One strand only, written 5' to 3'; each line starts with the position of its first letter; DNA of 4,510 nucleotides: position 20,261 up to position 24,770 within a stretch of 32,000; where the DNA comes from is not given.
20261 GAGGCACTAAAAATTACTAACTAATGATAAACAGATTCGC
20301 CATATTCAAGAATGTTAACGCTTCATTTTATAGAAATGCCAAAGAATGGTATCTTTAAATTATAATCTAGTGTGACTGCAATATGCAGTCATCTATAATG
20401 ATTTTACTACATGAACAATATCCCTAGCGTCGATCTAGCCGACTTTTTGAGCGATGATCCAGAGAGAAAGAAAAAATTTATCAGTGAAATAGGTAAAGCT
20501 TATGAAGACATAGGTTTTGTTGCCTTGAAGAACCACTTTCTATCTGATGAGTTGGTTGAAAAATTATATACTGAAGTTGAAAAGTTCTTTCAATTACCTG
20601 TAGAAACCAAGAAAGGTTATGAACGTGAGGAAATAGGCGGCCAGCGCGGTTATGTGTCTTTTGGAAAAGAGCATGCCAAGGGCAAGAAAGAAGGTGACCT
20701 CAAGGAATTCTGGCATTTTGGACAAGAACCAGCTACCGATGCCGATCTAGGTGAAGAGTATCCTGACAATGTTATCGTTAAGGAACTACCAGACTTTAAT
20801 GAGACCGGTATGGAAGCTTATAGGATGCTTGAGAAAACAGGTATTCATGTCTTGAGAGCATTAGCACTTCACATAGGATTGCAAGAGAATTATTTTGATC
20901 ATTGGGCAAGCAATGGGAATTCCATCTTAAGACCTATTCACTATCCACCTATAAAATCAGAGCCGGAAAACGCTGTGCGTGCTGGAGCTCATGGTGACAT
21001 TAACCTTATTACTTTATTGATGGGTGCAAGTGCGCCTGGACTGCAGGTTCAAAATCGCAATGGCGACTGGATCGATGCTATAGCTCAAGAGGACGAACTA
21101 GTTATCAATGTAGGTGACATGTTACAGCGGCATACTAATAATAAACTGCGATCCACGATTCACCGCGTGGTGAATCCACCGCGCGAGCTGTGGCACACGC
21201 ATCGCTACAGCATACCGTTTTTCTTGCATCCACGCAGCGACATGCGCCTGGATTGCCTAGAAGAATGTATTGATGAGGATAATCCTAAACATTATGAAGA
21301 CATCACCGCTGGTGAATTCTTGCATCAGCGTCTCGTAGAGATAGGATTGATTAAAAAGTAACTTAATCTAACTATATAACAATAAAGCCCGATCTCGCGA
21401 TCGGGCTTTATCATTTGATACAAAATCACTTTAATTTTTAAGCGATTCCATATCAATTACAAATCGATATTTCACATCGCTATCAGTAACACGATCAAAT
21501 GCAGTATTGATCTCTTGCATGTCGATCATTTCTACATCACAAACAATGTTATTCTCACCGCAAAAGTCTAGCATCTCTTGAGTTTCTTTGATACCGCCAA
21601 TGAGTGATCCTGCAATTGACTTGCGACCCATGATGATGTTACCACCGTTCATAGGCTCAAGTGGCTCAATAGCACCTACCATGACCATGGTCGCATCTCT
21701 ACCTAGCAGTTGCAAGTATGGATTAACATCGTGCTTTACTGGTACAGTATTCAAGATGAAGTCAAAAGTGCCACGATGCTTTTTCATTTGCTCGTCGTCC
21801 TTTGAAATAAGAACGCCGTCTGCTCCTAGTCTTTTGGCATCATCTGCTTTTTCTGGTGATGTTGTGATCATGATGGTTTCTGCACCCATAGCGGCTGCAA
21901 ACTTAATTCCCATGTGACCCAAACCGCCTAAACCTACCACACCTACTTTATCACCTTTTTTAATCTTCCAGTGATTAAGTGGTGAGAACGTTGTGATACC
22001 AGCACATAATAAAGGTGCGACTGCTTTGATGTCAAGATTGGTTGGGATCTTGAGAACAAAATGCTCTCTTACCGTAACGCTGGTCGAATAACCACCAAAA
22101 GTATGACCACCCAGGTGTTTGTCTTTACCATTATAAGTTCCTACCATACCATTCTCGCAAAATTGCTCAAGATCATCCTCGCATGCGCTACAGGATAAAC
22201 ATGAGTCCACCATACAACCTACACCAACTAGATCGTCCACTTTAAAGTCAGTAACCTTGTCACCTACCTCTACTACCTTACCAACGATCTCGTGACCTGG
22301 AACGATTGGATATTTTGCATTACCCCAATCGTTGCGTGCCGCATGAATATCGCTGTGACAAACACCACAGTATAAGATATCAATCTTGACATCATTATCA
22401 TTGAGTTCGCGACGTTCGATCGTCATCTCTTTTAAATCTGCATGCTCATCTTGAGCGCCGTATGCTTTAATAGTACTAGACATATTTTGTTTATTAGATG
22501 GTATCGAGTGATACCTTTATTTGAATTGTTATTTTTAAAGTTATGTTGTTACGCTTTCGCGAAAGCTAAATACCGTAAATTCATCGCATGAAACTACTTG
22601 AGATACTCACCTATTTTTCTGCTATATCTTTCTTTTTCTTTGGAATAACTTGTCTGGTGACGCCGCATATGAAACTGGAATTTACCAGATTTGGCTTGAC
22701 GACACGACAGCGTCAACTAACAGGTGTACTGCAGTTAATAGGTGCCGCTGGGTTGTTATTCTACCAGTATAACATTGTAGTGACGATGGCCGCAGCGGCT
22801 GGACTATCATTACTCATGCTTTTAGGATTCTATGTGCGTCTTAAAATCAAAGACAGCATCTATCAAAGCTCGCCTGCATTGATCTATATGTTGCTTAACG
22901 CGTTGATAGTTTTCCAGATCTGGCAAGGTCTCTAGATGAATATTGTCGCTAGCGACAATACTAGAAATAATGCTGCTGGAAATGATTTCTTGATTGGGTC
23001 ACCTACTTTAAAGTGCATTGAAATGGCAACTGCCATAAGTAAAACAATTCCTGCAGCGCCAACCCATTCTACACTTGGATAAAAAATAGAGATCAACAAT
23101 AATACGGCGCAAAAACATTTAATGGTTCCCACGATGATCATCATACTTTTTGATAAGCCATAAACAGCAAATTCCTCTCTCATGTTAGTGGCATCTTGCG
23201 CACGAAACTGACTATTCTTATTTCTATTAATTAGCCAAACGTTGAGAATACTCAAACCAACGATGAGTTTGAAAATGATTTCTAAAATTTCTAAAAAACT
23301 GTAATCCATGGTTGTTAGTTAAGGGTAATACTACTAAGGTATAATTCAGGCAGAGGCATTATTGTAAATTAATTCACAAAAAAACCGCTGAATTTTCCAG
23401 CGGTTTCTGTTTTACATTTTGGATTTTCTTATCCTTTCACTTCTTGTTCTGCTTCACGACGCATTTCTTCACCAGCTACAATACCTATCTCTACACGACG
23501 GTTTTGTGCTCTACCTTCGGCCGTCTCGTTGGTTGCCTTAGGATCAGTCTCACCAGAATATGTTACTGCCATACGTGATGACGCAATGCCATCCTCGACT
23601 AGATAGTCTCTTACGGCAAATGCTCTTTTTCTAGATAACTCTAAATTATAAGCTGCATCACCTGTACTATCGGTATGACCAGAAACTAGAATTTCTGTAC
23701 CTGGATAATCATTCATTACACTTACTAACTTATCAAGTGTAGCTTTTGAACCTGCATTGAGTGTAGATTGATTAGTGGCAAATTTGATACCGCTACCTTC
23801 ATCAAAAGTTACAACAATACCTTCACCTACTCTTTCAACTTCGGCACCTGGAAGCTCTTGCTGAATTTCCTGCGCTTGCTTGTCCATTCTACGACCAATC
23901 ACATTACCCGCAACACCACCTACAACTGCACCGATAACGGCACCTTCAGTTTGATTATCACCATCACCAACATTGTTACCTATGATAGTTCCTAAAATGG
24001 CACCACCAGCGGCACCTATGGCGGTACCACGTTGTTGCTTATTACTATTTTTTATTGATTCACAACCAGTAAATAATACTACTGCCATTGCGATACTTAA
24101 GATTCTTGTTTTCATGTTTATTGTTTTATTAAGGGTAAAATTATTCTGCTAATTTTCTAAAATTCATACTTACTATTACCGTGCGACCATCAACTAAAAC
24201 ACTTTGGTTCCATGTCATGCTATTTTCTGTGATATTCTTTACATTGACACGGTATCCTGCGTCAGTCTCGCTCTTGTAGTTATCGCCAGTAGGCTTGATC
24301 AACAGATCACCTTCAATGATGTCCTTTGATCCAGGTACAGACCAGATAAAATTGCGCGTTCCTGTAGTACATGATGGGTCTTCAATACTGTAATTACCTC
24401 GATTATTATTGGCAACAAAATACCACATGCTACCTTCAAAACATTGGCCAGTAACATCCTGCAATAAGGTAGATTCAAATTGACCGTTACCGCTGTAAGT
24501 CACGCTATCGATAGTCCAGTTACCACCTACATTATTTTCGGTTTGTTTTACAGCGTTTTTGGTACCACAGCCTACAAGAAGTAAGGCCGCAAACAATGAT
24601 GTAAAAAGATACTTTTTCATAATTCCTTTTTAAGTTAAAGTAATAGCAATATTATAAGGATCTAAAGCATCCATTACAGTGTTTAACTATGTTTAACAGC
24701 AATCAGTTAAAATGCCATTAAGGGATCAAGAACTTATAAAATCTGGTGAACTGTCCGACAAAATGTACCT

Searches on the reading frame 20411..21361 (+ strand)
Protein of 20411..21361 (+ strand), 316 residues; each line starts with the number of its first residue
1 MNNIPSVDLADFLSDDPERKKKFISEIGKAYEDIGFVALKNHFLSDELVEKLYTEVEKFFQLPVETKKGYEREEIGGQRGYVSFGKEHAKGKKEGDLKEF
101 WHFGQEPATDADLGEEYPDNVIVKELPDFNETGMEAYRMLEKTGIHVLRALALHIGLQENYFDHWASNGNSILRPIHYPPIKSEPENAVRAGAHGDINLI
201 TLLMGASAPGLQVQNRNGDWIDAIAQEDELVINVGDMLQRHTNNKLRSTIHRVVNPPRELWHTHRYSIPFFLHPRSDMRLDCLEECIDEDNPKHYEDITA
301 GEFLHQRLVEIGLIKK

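Call 29: search_protein_families(library=pfam, max_evalue=0.01, proteins=[window:20411-21361:+])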
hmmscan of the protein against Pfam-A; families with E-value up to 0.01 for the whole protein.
window:20411-21361:+ (316 aa): 2 families
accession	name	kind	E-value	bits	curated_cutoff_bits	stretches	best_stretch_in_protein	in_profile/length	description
PF14226.12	DIOX_N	-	4.5e-27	95.5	27.3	1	4-120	1-112/117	non-haem dioxygenase in morphine synthesis N-terminal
PF03171.26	2OG-FeII_Oxy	-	8.6e-19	68.2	23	1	172-274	4-101/101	2OG-Fe(II) oxygenase superfamily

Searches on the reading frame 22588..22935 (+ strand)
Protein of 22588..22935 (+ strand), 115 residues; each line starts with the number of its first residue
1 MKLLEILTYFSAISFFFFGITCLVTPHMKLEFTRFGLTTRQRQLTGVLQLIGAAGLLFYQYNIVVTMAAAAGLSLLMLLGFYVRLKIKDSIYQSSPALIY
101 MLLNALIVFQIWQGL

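Call 60: search_protein_families(library=pfam, max_evalue=0.0001, proteins=[window:22588-22935:+])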
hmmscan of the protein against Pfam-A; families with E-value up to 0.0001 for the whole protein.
window:22588-22935:+ (115 aa): 1 family
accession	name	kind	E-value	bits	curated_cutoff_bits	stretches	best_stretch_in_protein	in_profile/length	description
PF13564.11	DoxX_2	-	3e-08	34.2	26.3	1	6-103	1-100/103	DoxX-like family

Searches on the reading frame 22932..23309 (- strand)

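Call 60: search_protein_families(library=pfam, max_evalue=0.0001, proteins=[window:22932-23309:-])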
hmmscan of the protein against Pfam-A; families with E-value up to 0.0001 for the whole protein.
window:22932-23309:- (125 aa): 1 family
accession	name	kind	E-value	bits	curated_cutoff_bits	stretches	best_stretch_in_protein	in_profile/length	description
PF13564.11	DoxX_2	-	7.8e-15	55.3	26.3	1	40-120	21-101/103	DoxX-like family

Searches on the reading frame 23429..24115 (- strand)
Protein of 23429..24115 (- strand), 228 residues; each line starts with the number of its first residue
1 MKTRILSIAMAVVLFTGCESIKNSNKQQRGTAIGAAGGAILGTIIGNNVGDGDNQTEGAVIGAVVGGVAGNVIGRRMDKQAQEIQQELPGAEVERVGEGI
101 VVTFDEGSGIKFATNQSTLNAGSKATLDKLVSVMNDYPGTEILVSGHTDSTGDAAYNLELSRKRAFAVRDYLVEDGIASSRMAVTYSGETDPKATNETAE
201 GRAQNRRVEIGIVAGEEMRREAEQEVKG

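Call 61: search_protein_families(library=pfam, max_evalue=0.0001, proteins=[window:23429-24115:-])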
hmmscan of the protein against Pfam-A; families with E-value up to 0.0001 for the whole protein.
window:23429-24115:- (228 aa): 5 families
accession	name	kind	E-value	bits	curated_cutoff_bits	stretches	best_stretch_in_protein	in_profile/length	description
PF00691.25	OmpA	-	3.2e-24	85.5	27.2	1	112-206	2-98/98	OmpA family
PF13488.11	Gly-zipper_Omp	-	3.7e-11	43.2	25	1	33-80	1-45/46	Glycine zipper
PF13441.11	Gly-zipper_YMGG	-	1.9e-10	40.7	28.9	1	29-75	5-44/45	YMGG-like Gly-zipper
PF05433.20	Rick_17kDa_Anti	-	1.1e-09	38.4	24.2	1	33-74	1-43/43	Glycine zipper 2TM domain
PF05359.17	DUF748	-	7.7e-05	21.3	50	0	106-155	877-926/1037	Domain of Unknown Function (DUF748)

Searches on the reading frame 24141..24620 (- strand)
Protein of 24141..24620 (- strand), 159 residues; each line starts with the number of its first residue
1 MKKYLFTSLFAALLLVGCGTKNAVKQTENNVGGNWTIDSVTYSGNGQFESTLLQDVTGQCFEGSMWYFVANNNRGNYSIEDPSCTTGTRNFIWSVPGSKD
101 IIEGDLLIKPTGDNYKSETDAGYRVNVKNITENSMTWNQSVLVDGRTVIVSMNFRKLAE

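Call 61: search_protein_families(library=pfam, max_evalue=0.0001, proteins=[window:24141-24620:-])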
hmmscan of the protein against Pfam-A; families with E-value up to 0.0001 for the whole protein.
window:24141-24620:- (159 aa): 1 family
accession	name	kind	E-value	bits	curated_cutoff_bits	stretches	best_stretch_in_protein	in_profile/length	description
PF13648.12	Lipocalin_4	-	1e-06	29.9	22.4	1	33-137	3-89/89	Lipocalin-like domain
